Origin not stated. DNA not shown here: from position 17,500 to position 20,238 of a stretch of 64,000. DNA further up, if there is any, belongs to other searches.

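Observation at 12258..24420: Complete mannose-family PTS, a GH57 glycoside hydrolase and a sugar nucleotidyltransferase wired into the rpoN-hpf-hprK locus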

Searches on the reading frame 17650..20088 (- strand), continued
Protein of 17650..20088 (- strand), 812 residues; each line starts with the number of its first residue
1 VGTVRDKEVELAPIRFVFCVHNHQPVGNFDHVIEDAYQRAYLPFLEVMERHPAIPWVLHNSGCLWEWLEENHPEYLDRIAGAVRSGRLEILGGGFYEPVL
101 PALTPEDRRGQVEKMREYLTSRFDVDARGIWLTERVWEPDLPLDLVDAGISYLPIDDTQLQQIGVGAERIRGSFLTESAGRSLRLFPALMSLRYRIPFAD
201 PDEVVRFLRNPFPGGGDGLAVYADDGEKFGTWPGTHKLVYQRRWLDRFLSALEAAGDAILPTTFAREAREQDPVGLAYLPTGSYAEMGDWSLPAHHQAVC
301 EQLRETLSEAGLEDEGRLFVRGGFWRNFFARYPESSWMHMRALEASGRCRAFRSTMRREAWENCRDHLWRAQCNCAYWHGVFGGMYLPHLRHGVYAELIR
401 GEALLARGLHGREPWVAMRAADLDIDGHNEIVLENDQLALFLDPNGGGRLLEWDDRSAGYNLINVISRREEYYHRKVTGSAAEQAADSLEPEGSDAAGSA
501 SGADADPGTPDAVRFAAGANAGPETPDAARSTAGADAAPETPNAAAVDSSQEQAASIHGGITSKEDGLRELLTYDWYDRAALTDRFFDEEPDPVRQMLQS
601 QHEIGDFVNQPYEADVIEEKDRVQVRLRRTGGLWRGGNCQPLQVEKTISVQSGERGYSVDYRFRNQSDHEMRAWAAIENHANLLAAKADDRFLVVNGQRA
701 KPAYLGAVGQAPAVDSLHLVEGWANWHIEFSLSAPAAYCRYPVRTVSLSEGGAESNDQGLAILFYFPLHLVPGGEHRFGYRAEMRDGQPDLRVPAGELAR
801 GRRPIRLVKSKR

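Call 89: find_encoding_contigs(protein=P0023, flank=7000, max_places=1)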
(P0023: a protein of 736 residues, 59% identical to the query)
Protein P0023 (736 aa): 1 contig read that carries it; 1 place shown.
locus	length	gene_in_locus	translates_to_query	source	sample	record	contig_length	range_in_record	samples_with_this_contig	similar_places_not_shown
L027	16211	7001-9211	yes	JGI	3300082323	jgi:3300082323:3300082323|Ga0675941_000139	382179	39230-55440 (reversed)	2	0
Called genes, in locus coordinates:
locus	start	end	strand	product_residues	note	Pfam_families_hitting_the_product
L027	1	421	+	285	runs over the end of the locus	PF00793:DAHP_synth_1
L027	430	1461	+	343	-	PF01380:SIS, PF00571:CBS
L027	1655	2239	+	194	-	PF06835:LptC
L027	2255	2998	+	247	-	PF00005:ABC_tran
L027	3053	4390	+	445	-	PF00309:Sigma54_AID, PF04963:Sigma54_CBD, PF04552:Sigma54_DBD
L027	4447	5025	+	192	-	PF02482:Ribosomal_S30AE, PF16321:Ribosom_S30AE_C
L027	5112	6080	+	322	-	PF02603:Hpr_kinase_N, PF07475:Hpr_kinase_C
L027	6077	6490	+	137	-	PF03610:EIIA-man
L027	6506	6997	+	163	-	PF03830:PTSIIB_sorb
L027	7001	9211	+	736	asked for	PF03065:Glyco_hydro_57, PF09094:AmyA-A_glucT_m, PF09095:AmyA-gluTrfs_C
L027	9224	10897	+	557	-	PF03609:EII-Sor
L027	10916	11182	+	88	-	PF00381:PTS-HPr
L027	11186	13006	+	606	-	PF05524:PEP-utilisers_N, PF00391:PEP-utilizers, PF02896:PEP-utilizers_C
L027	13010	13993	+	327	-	PF00483:NTP_transferase, PF01128:IspD (faint), PF12804:NTP_transf_3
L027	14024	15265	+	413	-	PF00438:S-AdoMet_synt_N, PF02772:S-AdoMet_synt_M, PF02773:S-AdoMet_synt_C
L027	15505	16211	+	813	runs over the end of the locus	PF17854:FtsK_alpha, PF01580:FtsK_SpoIIIE, PF12846:AAA_10 (faint), PF09397:FtsK_gamma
